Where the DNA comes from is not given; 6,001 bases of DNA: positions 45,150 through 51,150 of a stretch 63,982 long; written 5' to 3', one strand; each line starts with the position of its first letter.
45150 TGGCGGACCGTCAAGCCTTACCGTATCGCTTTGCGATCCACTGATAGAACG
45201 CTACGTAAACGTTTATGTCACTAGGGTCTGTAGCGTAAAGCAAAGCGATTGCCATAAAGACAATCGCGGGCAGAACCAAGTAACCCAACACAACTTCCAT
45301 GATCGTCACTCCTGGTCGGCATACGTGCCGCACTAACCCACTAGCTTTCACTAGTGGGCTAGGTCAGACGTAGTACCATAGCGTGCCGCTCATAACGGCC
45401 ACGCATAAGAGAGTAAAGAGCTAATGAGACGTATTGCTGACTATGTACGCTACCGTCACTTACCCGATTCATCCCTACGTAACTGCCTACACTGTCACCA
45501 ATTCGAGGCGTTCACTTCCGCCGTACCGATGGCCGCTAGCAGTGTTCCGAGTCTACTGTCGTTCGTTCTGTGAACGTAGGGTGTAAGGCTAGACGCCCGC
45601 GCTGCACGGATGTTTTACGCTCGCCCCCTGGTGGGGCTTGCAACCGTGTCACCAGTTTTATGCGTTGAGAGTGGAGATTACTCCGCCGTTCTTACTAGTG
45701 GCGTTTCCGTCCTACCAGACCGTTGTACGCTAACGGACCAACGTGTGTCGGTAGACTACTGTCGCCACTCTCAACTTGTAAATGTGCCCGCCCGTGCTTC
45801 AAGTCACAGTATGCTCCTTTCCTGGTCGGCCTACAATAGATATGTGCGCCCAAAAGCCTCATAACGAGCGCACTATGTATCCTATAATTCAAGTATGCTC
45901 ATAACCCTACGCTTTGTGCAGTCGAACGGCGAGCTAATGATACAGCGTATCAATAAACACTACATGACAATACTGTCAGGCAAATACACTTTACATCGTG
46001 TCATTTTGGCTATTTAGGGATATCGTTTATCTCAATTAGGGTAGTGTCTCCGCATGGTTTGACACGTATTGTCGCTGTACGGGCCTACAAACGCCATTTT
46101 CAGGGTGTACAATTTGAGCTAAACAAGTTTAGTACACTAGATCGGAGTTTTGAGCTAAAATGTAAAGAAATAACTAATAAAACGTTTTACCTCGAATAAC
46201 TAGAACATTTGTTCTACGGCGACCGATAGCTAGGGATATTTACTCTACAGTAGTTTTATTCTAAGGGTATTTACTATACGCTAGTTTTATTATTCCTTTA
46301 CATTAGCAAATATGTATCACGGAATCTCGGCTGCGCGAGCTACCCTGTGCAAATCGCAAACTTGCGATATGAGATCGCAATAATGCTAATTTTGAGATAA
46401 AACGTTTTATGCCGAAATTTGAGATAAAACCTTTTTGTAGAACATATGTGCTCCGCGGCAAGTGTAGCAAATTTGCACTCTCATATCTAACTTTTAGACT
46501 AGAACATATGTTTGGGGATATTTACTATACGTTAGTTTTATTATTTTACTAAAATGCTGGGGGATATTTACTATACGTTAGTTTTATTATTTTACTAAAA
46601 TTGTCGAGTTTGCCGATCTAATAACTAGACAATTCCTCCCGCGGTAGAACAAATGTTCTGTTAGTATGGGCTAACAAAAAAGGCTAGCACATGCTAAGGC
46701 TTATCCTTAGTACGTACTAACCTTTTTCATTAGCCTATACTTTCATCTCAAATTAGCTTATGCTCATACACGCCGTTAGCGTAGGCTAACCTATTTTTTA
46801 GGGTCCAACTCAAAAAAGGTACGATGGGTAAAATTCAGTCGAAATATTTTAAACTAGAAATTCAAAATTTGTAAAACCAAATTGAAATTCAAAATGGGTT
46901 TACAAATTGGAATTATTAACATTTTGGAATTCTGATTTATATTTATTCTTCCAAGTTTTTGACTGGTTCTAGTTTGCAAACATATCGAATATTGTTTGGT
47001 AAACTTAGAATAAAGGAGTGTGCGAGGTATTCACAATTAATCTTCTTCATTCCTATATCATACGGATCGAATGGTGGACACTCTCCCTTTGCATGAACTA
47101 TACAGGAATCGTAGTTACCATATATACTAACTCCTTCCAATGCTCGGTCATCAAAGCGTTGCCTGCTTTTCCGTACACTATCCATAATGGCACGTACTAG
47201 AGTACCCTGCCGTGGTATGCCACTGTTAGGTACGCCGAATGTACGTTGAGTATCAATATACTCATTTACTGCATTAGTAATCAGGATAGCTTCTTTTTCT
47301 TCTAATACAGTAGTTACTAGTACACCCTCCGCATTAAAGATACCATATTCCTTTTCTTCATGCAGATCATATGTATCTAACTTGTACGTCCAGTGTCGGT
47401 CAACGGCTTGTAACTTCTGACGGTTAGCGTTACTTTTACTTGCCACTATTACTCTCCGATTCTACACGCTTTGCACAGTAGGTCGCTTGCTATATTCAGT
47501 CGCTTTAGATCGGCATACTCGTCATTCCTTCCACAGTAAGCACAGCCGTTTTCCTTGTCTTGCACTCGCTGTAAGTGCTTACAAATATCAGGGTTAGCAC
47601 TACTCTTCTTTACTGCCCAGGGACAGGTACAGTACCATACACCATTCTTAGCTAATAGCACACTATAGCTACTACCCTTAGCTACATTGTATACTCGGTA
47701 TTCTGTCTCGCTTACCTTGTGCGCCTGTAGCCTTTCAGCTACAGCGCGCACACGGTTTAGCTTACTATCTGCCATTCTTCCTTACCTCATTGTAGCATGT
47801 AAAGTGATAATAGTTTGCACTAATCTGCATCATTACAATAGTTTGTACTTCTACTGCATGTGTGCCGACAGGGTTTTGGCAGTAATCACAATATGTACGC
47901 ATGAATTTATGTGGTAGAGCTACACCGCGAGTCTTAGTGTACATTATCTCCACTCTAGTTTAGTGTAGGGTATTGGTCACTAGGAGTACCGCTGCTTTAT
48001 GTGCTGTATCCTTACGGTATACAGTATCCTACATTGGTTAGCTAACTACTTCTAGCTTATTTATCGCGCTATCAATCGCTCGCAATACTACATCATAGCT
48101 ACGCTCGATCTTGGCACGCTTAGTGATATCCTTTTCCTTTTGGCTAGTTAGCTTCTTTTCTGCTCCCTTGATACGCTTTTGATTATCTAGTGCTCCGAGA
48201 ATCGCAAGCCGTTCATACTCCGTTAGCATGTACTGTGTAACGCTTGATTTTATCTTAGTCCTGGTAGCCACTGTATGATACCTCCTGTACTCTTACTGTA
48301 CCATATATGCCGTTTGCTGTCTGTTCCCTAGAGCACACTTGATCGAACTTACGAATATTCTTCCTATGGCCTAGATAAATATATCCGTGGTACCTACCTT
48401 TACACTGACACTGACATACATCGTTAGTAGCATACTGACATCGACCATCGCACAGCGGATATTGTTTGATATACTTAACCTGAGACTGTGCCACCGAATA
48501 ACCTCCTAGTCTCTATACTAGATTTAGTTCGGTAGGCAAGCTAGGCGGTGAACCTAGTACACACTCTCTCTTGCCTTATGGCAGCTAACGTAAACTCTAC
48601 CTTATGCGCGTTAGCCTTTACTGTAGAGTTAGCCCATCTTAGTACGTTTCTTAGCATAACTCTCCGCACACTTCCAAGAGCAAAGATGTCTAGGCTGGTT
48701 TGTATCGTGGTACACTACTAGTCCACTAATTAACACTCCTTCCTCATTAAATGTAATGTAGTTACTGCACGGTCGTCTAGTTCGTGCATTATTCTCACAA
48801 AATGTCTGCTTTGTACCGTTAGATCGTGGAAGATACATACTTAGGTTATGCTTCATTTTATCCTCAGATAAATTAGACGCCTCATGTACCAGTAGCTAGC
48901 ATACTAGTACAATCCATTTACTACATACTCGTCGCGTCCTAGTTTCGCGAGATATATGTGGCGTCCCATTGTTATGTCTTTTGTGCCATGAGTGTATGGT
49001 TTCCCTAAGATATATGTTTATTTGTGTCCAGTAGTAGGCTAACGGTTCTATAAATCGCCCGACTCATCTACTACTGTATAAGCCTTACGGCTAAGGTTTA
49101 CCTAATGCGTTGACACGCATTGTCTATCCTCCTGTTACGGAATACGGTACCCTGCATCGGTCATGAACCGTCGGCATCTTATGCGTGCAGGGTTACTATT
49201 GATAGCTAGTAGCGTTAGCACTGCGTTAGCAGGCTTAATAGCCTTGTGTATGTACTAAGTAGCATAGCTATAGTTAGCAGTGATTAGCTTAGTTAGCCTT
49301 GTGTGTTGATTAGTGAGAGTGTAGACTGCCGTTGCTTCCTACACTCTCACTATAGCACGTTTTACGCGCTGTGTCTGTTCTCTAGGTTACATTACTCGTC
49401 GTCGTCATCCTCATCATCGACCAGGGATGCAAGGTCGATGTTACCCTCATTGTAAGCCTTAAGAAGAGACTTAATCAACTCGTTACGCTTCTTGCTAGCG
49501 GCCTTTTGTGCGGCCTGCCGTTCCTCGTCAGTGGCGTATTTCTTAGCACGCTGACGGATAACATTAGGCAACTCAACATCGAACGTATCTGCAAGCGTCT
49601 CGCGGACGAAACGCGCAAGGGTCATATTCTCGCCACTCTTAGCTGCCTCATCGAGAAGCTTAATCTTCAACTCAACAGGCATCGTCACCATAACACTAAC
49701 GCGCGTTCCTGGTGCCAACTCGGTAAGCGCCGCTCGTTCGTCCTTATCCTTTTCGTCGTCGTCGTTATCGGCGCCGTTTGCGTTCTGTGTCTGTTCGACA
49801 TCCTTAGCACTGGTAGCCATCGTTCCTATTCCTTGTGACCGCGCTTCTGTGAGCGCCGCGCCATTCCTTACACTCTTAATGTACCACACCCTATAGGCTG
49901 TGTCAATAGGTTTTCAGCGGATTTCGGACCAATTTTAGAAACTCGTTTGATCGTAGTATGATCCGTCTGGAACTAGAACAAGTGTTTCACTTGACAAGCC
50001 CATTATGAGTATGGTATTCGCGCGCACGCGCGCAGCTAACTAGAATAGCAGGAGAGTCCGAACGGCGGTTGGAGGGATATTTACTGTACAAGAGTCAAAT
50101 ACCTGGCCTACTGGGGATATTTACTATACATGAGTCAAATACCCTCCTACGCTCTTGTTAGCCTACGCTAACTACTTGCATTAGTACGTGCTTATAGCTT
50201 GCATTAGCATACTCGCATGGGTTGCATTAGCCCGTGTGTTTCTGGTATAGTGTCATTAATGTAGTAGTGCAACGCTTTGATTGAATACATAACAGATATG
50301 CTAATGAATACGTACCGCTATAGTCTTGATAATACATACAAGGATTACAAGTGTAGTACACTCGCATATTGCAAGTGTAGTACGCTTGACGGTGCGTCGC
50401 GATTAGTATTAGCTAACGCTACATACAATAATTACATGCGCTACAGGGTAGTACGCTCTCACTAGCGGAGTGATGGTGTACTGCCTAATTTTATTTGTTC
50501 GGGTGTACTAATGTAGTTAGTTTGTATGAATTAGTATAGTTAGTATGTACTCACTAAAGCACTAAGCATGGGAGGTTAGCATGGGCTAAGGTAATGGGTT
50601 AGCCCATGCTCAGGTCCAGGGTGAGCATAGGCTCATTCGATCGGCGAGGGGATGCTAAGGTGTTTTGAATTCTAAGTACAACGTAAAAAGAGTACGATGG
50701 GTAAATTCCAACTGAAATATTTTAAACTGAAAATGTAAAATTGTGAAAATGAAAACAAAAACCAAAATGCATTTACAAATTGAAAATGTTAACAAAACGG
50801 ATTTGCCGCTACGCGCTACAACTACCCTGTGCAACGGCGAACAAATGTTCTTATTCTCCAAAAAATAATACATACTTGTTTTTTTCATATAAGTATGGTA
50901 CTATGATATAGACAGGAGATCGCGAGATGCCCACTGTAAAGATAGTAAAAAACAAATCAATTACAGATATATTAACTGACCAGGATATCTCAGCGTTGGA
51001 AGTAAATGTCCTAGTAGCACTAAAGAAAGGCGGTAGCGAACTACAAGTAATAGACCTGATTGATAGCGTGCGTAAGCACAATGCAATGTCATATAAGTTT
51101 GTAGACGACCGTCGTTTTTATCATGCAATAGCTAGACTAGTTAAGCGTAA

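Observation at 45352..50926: Two large paralogous non-coding control regions flank a small-gene module, with no integrase or CI-type repressor anywhere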

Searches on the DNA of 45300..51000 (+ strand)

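Call 7: search_dna_similar(query=window:45300-51000:+, collection=phages, mode=near, max_rows=30)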
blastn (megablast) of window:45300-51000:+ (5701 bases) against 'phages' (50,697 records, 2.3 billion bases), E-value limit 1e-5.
No match.

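Call 88: search_dna_similar(query=window:49900-50930:+, collection=phages, mode=distant, max_rows=10, max_evalue=0.001)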
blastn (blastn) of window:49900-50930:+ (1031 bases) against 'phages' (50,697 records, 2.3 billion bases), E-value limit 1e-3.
No match.
